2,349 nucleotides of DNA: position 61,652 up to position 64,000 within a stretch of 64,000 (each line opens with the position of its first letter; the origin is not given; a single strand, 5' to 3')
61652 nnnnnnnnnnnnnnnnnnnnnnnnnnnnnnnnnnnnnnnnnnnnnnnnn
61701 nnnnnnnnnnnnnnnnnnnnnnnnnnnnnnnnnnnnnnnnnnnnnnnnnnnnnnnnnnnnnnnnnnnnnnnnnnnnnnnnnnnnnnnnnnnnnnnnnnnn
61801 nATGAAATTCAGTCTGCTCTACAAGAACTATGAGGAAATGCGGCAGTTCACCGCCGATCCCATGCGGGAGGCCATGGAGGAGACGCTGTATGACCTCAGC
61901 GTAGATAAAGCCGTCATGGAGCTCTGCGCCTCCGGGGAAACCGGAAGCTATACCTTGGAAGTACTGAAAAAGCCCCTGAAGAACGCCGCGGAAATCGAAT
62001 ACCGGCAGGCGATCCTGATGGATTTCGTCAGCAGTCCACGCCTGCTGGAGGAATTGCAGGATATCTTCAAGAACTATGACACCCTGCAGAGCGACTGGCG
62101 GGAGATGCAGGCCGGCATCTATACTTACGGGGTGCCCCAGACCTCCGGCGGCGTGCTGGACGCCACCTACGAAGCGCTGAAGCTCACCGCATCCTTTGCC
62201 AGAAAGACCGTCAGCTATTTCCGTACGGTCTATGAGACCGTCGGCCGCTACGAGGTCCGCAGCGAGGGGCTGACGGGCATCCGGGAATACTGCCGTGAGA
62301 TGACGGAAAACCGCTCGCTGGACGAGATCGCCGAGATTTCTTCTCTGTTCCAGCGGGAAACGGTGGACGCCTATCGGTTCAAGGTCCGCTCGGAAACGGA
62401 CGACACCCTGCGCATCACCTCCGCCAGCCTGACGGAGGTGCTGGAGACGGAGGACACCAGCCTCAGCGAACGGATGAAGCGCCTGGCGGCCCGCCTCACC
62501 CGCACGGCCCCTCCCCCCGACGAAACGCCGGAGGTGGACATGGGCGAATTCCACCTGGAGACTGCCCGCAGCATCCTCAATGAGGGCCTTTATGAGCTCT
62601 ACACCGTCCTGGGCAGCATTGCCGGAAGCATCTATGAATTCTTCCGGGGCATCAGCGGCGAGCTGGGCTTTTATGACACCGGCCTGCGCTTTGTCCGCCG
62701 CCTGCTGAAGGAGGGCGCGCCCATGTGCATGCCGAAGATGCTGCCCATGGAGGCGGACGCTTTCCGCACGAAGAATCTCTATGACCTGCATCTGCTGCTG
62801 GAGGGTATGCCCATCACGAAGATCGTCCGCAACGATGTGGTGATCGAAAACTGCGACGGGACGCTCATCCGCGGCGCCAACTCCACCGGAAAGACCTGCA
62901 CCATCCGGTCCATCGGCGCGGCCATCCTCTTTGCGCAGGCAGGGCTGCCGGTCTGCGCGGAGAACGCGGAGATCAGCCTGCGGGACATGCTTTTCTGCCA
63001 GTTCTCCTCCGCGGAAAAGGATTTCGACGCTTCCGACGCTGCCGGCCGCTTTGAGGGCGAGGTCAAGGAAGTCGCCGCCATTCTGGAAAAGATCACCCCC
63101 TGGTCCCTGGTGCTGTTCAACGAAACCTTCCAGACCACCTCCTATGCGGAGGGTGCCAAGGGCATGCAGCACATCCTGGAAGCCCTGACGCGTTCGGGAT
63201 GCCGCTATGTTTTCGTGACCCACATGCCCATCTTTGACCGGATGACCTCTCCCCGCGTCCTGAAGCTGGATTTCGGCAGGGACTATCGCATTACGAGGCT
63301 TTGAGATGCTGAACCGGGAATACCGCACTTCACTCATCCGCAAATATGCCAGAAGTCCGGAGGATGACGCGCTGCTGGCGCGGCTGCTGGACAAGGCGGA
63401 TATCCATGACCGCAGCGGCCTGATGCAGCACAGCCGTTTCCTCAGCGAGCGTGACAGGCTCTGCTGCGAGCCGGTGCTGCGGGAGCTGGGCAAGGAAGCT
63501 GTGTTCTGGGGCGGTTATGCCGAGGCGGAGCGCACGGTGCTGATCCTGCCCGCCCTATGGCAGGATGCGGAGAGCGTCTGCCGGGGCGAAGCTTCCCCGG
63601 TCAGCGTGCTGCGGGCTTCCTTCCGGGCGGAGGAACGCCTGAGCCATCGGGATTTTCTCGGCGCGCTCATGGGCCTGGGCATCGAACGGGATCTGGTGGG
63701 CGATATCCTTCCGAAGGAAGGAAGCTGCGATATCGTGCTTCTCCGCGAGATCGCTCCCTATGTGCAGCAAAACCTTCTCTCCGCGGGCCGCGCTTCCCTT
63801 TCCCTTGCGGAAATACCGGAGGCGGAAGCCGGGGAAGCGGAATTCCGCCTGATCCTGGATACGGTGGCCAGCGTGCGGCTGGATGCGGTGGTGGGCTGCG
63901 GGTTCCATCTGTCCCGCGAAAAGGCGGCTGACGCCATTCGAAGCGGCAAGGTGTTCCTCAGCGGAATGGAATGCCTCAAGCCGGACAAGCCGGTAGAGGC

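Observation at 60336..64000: Candidate new system: heterodimer-like pair of minimal MutS ATPases translationally linked to a YlmH-type S4 RNA-binding protein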

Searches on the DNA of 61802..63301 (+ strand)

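Call 92: search_rna_families(sources=[L086, L087, L088, L089, L090, L002, L022, L035, L044, L060, L077], threshold=gathering)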
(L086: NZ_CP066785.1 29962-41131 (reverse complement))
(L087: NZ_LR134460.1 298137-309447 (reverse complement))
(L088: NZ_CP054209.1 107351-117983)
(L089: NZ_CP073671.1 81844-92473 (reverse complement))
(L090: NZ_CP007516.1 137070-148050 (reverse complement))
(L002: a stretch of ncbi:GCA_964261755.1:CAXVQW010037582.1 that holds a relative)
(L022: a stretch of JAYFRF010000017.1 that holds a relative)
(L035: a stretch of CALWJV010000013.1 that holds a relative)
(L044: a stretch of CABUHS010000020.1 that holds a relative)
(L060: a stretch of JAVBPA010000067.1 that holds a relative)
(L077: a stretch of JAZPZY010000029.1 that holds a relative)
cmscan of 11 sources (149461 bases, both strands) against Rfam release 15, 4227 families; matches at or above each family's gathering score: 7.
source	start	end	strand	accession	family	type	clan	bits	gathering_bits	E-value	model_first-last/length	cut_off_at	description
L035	12087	12286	-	RF00168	Lysine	Cis-reg; riboswitch;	-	82.2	30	1.3e-19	1-182/182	no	Lysine riboswitch aptamer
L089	2569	2630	+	RF01734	Fluoride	Cis-reg; riboswitch;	-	57.4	34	6.1e-13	1-64/64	no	Fluoride riboswitch aptamer (crcB RNA motif)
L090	4134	4200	-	RF01734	Fluoride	Cis-reg; riboswitch;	-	49.5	34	2.5e-10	1-64/64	no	Fluoride riboswitch aptamer (crcB RNA motif)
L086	10597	10657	+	RF01734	Fluoride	Cis-reg; riboswitch;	-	49.1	34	3.2e-10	1-64/64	no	Fluoride riboswitch aptamer (crcB RNA motif)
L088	9773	9864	+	RF01734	Fluoride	Cis-reg; riboswitch;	-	42.2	34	5.8e-08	1-64/64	no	Fluoride riboswitch aptamer (crcB RNA motif)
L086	7148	7214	+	RF01734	Fluoride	Cis-reg; riboswitch;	-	41.7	34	8.7e-08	1-64/64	no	Fluoride riboswitch aptamer (crcB RNA motif)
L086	3133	3194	+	RF01734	Fluoride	Cis-reg; riboswitch;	-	39.3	34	5.3e-07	1-64/64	no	Fluoride riboswitch aptamer (crcB RNA motif)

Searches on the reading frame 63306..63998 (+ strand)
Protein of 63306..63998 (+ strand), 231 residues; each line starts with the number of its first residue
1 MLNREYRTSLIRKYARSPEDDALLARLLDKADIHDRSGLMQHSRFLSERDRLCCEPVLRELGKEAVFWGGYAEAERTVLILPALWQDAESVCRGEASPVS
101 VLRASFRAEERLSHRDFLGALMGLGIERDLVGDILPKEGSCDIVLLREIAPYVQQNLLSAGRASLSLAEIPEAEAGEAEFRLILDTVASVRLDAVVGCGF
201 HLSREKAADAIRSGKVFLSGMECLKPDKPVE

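Call 3: search_protein_families(library=pfam, proteins=[window:63306-63998:+], max_evalue=0.01)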
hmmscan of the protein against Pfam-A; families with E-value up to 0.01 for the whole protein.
window:63306-63998:+ (231 aa): 1 family
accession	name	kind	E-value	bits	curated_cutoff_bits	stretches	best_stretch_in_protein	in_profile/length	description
PF17774.7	YlmH_RBD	-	3e-13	50.3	23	1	111-172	21-82/84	Putative RNA-binding domain in YlmH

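Call 4: search_protein_families(library=ncbifam, proteins=[window:63306-63998:+], max_evalue=0.01)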
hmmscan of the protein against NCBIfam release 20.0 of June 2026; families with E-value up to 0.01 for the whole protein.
window:63306-63998:+ (231 aa): 1 family
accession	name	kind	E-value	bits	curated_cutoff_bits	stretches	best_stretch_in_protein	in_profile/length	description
TIGR03069.1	PS_II_S4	equivalog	1.2e-19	70.5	201.55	1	20-227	12-221/257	photosystem II electron transport protein, Sll1252 family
